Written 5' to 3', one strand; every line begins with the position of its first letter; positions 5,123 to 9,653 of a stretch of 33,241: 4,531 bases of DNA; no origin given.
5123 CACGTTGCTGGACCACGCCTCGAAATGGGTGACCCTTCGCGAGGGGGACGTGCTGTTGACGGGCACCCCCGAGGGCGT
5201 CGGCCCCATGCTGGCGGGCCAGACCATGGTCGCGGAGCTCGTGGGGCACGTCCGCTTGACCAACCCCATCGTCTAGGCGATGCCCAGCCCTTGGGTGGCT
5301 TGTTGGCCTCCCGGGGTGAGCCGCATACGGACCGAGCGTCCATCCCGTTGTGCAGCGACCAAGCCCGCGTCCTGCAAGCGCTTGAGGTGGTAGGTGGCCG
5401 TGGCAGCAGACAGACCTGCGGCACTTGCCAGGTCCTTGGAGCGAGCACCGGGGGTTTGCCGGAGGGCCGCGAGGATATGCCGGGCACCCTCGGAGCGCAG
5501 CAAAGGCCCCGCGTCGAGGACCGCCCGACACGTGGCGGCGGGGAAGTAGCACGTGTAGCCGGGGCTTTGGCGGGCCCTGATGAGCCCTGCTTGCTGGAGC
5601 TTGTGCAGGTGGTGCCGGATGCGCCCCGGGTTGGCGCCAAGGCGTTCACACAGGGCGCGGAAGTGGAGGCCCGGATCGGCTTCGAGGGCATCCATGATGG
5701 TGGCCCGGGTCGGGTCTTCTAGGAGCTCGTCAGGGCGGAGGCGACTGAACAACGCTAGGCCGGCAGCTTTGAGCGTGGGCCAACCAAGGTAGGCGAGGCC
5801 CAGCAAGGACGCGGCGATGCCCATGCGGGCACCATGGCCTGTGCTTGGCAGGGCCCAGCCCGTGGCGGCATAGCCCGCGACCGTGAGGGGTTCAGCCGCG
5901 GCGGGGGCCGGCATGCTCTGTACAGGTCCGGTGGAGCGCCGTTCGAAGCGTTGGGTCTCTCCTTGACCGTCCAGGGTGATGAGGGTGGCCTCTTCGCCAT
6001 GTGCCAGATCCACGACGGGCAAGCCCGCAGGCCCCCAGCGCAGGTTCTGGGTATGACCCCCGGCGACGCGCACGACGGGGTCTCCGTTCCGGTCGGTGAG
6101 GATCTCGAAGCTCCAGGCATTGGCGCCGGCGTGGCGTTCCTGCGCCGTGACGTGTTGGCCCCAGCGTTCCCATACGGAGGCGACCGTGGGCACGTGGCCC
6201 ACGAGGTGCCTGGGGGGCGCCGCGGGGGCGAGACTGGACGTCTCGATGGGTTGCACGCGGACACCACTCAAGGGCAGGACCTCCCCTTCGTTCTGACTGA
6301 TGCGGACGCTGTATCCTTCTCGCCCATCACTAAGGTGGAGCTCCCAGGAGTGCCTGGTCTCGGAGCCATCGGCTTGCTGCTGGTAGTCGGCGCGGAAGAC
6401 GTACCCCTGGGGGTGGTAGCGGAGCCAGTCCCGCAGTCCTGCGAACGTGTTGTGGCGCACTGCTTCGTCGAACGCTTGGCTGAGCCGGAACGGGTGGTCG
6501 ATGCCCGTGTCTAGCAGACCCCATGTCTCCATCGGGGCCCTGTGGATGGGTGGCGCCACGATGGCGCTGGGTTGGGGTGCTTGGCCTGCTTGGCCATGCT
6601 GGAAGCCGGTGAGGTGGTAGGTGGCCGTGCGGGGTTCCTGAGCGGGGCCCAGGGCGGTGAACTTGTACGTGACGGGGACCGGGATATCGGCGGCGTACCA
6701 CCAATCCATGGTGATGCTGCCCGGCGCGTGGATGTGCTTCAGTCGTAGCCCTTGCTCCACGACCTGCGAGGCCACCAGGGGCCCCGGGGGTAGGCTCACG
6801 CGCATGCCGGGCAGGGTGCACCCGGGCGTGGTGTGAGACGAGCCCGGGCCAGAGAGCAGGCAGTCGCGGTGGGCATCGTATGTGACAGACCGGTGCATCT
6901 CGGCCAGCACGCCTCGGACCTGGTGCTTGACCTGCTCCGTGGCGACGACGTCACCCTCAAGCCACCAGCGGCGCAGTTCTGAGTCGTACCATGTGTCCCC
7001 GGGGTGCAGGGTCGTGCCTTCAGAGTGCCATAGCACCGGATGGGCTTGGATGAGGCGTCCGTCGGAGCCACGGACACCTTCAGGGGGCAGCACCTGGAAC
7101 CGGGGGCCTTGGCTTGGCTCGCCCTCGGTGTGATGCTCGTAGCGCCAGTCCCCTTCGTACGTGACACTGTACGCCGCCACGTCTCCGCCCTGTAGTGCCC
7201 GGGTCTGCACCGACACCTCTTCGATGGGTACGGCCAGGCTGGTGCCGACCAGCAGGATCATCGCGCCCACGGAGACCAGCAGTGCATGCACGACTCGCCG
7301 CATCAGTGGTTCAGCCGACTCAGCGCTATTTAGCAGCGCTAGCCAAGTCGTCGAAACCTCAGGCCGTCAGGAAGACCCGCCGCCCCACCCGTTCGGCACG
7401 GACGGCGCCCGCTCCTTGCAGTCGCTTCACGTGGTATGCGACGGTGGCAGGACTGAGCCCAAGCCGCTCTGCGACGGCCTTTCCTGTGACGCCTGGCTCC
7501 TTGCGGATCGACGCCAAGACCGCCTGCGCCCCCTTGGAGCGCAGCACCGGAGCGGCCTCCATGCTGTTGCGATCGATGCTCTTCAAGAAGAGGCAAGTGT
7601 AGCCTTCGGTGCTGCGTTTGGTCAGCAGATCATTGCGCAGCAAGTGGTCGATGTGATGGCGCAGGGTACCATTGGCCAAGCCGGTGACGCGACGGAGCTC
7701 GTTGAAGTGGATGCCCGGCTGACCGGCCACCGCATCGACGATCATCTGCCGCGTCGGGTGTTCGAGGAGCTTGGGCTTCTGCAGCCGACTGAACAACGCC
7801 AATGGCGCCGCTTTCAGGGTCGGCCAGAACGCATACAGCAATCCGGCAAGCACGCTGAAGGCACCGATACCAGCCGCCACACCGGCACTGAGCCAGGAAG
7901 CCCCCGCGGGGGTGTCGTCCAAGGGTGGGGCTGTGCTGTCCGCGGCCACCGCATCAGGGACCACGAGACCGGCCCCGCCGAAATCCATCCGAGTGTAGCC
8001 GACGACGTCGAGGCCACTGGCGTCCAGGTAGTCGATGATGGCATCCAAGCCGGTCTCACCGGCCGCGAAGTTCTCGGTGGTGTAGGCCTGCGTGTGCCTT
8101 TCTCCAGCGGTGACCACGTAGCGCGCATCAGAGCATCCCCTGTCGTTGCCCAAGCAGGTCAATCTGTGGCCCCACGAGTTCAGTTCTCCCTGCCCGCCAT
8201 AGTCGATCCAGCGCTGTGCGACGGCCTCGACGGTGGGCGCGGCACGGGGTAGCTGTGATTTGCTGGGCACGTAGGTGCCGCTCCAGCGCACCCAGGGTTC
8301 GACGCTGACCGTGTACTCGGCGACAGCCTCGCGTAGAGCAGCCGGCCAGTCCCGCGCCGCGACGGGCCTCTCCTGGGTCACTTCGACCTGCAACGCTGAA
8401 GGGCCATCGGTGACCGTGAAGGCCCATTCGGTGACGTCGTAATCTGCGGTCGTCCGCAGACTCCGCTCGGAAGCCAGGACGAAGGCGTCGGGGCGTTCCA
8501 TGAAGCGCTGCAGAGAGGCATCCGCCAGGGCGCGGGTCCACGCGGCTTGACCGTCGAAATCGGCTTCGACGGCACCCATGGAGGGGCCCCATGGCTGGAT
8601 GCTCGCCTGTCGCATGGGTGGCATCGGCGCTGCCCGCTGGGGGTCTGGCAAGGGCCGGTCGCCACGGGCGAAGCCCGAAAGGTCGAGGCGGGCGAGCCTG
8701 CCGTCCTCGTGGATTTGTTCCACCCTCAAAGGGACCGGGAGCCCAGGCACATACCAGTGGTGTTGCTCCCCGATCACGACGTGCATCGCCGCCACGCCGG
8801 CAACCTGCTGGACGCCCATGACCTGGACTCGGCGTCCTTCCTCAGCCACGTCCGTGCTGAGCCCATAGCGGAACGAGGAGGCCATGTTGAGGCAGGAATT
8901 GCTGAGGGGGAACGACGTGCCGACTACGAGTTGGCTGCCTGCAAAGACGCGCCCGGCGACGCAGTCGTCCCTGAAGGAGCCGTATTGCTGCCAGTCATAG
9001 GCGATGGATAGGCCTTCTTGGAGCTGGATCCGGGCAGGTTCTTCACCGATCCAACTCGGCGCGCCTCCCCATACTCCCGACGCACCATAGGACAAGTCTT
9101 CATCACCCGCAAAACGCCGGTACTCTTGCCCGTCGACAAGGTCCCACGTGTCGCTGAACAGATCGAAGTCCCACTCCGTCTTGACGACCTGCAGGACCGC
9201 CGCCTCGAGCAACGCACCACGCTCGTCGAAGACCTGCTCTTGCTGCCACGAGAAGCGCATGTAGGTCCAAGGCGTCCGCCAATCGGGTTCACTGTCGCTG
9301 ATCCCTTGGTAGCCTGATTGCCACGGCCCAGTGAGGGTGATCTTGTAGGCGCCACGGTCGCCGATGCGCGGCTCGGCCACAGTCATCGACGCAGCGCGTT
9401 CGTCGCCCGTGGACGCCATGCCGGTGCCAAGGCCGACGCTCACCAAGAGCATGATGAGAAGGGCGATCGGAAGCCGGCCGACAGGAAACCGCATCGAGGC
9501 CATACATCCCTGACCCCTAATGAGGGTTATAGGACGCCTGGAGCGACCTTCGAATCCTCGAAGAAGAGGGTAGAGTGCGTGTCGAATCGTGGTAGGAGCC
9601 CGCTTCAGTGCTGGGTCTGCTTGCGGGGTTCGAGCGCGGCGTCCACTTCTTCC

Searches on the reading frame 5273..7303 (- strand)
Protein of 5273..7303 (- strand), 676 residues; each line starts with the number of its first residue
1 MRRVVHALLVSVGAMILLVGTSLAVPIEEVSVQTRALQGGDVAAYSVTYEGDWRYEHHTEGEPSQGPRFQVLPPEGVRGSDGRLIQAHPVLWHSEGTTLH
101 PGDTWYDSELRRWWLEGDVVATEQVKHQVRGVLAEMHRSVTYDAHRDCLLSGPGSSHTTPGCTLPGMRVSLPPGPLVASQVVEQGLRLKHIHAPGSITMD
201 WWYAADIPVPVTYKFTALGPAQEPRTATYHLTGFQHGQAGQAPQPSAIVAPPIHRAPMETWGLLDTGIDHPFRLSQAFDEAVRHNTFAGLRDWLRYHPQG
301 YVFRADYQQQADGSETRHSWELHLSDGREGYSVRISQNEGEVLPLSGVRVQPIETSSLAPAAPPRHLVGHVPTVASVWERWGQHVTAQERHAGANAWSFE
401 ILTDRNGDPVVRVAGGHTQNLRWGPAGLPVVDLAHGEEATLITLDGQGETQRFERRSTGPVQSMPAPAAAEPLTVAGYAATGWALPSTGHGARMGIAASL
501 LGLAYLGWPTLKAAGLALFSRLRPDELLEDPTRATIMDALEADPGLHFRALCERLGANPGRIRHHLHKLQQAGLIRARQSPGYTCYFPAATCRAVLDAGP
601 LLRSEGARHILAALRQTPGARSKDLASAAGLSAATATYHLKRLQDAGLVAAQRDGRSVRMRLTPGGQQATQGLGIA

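Call 13: search_protein_families(library=pfam, proteins=[window:5273-7303:-], max_evalue=0.01)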
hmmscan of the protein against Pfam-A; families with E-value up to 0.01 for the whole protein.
window:5273-7303:- (676 aa): 26 families (the best 25 are shown)
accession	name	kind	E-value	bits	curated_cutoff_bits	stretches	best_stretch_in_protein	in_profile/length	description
PF13412.12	HTH_24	-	3e-18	65.6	21.9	2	608-649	6-47/48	Winged helix-turn-helix DNA-binding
PF24266.1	HTH_HVO_0163_N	-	3.9e-18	65.7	31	2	532-590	3-61/70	HVO_0163, N-terminal HTH domain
PF01022.26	HTH_5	-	1.2e-16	60.7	22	2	530-576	1-46/47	Bacterial regulatory protein, arsR family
PF12802.13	MarR_2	-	8.7e-15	55.1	27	2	609-656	9-60/61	MarR family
PF12840.13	HTH_20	-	5.5e-14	52.3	27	2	609-649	8-48/51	Helix-turn-helix domain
PF01047.28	MarR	-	1.8e-12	47.4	24.6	1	609-654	7-52/59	MarR family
PF09339.16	HTH_IclR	-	2e-09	37.5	22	2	609-650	7-49/52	IclR helix-turn-helix domain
PF25213.1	HVO_A0261_N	-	1.2e-07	31.9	35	1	601-668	7-69/86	HVO_A0261 N-terminal domain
PF13601.12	HTH_34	-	2.7e-06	27.9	27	1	533-578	2-47/80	Winged helix DNA-binding domain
PF13545.12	HTH_Crp_2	-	7.1e-06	26.3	27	1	622-656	25-58/70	Crp-like helix-turn-helix domain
PF03428.19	RP-C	-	1.1e-05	25.7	24.4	0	623-652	75-104/175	Replication protein C N-terminal domain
PF24038.1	DUF7347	-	7.3e-05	23.4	27.6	0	527-572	7-55/77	Domain of unknown function (DUF7347)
PF02082.26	Rrf2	-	0.00016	22.2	30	0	607-653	8-57/132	Iron-dependent Transcriptional regulator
PF13463.12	HTH_27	-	0.00018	22.1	22.2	1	612-666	10-68/68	Winged helix DNA-binding domain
PF25212.1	HVO_A0114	-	0.00018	21.7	27.6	0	531-580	22-71/84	HVO_A0114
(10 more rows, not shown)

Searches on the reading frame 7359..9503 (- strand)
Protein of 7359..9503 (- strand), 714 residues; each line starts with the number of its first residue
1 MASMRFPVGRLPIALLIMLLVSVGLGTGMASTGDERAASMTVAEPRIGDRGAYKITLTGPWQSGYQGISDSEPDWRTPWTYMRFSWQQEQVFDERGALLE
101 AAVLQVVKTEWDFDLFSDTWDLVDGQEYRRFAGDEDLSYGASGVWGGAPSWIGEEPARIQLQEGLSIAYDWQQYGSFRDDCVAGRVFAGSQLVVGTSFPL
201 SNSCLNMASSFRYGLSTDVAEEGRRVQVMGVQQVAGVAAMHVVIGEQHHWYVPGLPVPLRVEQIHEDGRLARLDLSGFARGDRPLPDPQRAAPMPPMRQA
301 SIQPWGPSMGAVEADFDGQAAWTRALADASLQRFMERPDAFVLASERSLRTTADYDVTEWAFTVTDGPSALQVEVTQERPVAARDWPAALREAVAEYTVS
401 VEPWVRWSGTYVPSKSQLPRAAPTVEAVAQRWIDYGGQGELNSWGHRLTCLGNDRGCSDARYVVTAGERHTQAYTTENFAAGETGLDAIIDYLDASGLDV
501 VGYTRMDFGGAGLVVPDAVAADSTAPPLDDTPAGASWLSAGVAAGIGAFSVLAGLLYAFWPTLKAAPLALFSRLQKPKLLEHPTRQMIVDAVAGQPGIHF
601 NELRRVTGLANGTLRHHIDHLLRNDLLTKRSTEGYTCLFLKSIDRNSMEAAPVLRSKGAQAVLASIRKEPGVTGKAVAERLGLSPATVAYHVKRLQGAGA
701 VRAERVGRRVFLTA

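Call 13: search_protein_families(library=pfam, proteins=[window:7359-9503:-], max_evalue=0.01)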
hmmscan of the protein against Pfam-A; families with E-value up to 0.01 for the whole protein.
window:7359-9503:- (714 aa): 11 families
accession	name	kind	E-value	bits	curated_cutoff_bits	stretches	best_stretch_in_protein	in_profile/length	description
PF24266.1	HTH_HVO_0163_N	-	3.5e-20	72.3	31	2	584-644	3-63/70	HVO_0163, N-terminal HTH domain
PF12840.13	HTH_20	-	2.1e-14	53.6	27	2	580-629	1-50/51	Helix-turn-helix domain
PF13412.12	HTH_24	-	4.9e-14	52.1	21.9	1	661-701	7-47/48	Winged helix-turn-helix DNA-binding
PF12802.13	MarR_2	-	2.4e-10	40.9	27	1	662-706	10-55/61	MarR family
PF01047.28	MarR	-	2.6e-06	27.6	24.6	1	662-702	8-48/59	MarR family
PF09339.16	HTH_IclR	-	6e-06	26.4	22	1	661-703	7-50/52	IclR helix-turn-helix domain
PF01022.26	HTH_5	-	1.1e-05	25.7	22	0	582-628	1-46/47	Bacterial regulatory protein, arsR family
PF08279.18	HTH_11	-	0.0016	18.7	25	1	667-702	11-47/55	HTH domain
PF13384.12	HTH_23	-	0.0044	17.2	24.6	0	659-699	8-45/50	Homeodomain-like domain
PF00196.25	GerE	-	0.0068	16.4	23.5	0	671-696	17-42/57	Bacterial regulatory proteins, luxR family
PF13518.12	HTH_28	-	0.0095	16.5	25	0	660-700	4-41/52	Helix-turn-helix domain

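Call 37: find_related_loci(query=A3, collection=metagenome_contigs, flank=10000)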
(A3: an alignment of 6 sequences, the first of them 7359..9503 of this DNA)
Query A3 (714 aa) in metagenome_contigs; peptide patterns used: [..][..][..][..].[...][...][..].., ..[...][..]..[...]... (x = any residue, [..] = any of these).
600 stretches matched a pattern (row limit reached: there are more); 94 encode a relative of the query (tblastn E <= 1e-3); the best 80 are kept; 80 distinct loci.
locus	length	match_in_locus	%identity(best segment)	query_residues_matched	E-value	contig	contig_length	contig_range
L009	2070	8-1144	35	360-710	1e-45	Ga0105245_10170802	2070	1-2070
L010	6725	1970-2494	34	537-706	4e-15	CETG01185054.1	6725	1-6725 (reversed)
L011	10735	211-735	35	537-706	7e-15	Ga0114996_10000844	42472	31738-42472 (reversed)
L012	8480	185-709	35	537-706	7e-15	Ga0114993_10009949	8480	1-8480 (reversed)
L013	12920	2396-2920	34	537-706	9e-15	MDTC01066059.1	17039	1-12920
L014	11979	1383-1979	33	519-706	1e-14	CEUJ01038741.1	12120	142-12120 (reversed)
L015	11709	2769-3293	35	537-706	2e-14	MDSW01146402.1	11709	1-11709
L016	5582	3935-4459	34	537-706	2e-14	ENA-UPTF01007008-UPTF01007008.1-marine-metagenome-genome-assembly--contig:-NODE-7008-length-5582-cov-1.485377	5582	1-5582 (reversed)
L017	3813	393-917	34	537-706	2e-14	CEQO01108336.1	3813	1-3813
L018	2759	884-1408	34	537-706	2e-14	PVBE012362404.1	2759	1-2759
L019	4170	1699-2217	35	537-704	3e-14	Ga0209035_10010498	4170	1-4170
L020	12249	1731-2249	34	537-704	5e-14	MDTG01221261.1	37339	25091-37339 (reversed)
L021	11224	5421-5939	35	537-704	5e-14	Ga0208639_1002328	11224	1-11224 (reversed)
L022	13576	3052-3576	35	537-706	6e-14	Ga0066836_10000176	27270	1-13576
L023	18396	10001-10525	34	537-706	6e-14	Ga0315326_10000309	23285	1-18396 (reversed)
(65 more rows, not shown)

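Call 59: find_homologous_proteins(query=window:7359-9503:-, max_evalue=1e-8)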
Query window:7359-9503:- (714 aa): 2 proteins with E <= 1e-8 among 8000 candidates.
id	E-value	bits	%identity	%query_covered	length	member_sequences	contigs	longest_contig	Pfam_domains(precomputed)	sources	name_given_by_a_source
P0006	0.0e+0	1628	100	100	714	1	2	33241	PF01047.29,PF12840.14,PF13412.13,PF01022.27,PF09339.17,PF12802.14,PF24266.2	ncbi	-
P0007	8.5e-270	915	58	100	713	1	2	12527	PF01047.29,PF12840.14,PF13412.13,PF09339.17,PF12802.14,PF24266.2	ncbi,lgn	-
